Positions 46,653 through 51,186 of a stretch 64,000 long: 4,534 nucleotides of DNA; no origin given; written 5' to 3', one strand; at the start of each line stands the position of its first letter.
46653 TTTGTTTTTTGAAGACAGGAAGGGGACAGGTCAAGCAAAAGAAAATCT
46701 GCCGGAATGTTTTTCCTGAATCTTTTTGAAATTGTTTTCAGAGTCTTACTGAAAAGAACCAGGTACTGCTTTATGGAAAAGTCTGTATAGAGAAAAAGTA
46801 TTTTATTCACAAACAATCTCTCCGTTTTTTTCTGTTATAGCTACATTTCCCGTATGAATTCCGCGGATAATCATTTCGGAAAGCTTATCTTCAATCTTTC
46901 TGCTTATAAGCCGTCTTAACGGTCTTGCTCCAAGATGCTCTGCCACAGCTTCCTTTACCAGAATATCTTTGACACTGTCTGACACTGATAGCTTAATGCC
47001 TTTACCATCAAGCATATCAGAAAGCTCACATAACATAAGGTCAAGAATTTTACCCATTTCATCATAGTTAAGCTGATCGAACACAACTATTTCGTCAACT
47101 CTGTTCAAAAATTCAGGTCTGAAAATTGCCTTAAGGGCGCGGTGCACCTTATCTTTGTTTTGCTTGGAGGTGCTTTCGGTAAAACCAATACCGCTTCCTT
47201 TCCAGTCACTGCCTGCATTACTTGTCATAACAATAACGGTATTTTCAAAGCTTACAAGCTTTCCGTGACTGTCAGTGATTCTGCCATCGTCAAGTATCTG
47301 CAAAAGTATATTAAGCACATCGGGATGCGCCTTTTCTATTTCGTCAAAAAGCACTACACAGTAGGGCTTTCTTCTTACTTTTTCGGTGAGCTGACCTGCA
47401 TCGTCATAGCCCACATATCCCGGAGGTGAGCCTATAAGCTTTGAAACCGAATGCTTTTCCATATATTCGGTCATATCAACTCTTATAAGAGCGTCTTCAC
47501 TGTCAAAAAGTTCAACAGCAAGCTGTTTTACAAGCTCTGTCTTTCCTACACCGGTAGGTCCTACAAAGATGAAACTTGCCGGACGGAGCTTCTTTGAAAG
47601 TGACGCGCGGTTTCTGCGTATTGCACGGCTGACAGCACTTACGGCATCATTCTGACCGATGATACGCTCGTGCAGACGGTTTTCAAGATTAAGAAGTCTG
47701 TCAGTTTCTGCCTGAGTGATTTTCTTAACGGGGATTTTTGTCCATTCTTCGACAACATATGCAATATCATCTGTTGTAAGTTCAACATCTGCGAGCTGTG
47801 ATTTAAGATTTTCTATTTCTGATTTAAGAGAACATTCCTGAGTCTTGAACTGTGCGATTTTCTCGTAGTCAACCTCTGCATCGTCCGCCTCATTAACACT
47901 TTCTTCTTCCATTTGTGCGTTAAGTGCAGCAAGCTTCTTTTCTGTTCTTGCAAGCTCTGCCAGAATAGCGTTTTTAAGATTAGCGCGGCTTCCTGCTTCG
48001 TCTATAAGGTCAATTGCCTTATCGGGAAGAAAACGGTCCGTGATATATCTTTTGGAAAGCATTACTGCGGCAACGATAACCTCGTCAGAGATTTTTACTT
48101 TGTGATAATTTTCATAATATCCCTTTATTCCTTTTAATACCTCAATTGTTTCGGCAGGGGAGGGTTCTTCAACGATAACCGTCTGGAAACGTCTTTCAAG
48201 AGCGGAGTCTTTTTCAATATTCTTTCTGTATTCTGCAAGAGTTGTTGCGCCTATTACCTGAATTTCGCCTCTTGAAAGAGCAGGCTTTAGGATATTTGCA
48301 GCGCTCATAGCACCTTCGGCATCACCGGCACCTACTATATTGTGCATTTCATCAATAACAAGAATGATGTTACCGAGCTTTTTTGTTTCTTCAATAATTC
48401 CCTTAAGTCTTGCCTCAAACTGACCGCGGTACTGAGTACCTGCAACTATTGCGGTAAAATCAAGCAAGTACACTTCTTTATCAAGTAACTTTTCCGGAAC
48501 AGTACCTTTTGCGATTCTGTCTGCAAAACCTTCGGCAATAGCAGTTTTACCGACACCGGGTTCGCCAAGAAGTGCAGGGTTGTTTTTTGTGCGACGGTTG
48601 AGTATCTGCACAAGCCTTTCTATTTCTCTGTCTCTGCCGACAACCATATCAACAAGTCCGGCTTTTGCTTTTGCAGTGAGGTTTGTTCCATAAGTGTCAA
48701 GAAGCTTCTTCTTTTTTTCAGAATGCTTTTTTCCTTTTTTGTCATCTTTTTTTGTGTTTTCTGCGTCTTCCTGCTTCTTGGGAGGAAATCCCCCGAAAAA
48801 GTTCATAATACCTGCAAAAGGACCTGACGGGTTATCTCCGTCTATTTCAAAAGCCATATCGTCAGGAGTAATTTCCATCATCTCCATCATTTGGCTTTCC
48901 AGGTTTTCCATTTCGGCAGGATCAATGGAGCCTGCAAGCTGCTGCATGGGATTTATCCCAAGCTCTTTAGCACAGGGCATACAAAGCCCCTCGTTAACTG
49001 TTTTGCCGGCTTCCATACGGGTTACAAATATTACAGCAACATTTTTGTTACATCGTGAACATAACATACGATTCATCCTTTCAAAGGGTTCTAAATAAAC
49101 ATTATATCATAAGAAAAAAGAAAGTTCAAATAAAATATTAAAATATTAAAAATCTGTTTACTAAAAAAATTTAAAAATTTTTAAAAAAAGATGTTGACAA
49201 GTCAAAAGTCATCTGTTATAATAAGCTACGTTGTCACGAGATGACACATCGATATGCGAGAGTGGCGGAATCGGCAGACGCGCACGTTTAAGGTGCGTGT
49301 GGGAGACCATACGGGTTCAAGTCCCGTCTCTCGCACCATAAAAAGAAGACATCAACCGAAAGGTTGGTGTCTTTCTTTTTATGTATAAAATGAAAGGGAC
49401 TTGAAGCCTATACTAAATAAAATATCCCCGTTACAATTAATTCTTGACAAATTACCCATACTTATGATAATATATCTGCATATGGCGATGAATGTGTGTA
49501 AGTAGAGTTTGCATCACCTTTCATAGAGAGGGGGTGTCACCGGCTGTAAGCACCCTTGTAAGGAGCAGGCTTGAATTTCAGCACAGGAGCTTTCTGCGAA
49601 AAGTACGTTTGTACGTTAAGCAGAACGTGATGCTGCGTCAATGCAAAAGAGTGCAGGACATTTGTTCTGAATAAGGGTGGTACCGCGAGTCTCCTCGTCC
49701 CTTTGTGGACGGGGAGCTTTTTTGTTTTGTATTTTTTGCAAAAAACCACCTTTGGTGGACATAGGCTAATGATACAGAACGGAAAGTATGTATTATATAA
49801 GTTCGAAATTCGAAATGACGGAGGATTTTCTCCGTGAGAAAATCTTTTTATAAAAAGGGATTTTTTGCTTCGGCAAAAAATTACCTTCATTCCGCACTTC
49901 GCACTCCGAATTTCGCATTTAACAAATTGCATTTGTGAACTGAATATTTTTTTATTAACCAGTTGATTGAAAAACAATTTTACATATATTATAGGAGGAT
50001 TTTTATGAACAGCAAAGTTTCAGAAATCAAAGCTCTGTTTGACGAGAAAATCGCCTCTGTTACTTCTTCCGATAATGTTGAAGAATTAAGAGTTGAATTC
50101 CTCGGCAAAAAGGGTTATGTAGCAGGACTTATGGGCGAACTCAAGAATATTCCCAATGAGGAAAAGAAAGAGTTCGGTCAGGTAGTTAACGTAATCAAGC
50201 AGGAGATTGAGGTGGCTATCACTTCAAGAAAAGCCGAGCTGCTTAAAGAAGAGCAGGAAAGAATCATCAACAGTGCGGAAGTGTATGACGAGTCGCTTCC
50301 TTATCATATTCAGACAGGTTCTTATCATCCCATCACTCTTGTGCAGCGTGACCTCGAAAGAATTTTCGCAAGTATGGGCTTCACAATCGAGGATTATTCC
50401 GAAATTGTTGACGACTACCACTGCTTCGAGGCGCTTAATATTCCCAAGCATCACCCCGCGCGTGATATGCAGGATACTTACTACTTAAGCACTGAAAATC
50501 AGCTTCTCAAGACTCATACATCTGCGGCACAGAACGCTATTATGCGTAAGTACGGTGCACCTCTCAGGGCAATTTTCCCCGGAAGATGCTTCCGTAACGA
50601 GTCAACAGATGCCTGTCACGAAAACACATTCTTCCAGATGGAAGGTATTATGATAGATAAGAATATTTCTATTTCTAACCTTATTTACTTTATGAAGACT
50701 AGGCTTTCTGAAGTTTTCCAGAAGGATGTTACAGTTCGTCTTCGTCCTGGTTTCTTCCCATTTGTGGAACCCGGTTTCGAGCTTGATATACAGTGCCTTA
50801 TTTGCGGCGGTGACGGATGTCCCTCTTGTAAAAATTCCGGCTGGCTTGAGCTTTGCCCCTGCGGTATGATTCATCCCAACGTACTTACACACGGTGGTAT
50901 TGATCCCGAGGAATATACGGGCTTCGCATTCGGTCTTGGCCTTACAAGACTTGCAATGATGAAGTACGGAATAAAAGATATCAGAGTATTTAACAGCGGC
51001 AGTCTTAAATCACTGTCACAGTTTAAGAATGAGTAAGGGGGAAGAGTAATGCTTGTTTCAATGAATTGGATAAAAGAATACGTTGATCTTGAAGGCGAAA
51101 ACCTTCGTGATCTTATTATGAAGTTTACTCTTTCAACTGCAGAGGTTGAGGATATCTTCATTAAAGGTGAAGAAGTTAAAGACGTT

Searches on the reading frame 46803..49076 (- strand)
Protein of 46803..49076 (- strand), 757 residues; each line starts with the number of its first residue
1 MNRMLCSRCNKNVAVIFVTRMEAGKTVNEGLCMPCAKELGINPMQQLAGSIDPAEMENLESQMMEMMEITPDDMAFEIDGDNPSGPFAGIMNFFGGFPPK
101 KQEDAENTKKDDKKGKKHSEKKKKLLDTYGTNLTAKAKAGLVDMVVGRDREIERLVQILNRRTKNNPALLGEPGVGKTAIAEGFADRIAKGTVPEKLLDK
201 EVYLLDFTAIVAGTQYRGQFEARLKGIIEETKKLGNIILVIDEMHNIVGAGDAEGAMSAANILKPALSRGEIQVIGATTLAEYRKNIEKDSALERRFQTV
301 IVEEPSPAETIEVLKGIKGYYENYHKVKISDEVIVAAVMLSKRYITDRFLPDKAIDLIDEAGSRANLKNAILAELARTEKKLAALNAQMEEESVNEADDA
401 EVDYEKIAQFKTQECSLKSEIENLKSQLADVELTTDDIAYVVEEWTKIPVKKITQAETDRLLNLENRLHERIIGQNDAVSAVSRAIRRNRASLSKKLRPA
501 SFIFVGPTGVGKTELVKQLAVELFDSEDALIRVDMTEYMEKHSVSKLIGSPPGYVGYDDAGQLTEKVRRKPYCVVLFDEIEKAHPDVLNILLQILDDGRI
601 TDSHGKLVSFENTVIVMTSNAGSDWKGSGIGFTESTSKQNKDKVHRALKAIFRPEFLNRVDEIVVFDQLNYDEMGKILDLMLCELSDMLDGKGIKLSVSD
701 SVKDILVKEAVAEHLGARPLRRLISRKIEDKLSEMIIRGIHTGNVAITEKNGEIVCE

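Call 26: search_protein_families(library=pfam, proteins=[window:46803-49076:-], max_evalue=0.00001)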
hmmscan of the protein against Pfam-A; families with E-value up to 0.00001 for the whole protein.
window:46803-49076:- (757 aa): 15 families
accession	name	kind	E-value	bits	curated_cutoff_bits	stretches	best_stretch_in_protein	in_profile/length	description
PF07724.20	AAA_2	-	6.6e-67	225.1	27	1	500-663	4-166/166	AAA domain (Cdc48 subfamily)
PF17871.7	AAA_lid_9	-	4.6e-30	104.1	22.8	1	307-401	2-97/104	AAA lid domain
PF00004.35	AAA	-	6e-23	82.2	21.2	2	169-300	3-126/131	ATPase family associated with various cellular activities (AAA)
PF10431.15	ClpB_D2-small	-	1.3e-19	70.5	21.9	1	669-741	1-73/81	C-terminal, D2-small domain, of ClpB protein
PF07728.20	AAA_5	-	8.3e-19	68.4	22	1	502-623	2-125/139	AAA domain (dynein-related subfamily)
PF13401.12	AAA_22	-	7.6e-12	46.1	27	0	502-601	8-111/130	AAA domain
PF13191.12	AAA_16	-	1.8e-11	45.3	32.6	1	145-191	2-51/167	AAA ATPase domain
PF05621.17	TniB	-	7.7e-10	39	22.4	0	152-302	23-184/189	Bacterial TniB protein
PF01637.24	ATPase_2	-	6.8e-09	36.3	33.2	0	493-545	15-66/225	ATPase domain predominantly from Archaea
PF00158.32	Sigma54_activat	-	6.3e-07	29.7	20.2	0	480-602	9-124/168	Sigma-54 interaction domain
PF20720.3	nSTAND3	-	6.4e-07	29.6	27.2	0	503-542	21-60/155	Novel STAND NTPase 3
PF13173.12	AAA_14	-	6.8e-07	29.8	27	0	503-598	6-88/129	AAA domain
PF03193.22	RsgA_GTPase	-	5.3e-06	26.8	30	0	468-522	75-129/174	RsgA GTPase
PF01695.23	IstB_IS21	-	7.3e-06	26.1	24.1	0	149-186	77-114/238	IstB-like ATP binding protein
PF06414.18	Zeta_toxin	-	8.9e-06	25.7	22.3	0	493-542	10-58/199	Zeta toxin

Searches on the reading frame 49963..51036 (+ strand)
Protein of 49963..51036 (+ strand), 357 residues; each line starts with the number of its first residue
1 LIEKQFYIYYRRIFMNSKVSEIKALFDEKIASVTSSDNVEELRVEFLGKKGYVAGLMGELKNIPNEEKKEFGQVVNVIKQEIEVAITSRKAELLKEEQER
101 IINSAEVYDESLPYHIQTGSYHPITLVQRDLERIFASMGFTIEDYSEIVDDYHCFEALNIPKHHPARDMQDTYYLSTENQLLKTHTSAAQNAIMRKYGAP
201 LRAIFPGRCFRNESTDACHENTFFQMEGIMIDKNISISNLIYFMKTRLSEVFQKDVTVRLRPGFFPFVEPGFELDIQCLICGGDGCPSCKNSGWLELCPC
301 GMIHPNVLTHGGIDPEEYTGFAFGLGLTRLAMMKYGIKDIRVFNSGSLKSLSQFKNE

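Call 26: search_protein_families(library=pfam, proteins=[window:49963-51036:+], max_evalue=0.00001)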
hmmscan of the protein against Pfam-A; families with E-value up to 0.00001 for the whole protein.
window:49963-51036:+ (357 aa): 2 families
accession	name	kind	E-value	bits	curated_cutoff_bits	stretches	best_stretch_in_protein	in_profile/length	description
PF01409.25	tRNA-synt_2d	-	3.4e-81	272.8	19.8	1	114-354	9-246/246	tRNA synthetases class II core domain (F)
PF02912.23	Phe_tRNA-synt_N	-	8.9e-22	77.3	22.3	1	35-100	2-67/69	Aminoacyl tRNA synthetase class II, N-terminal domain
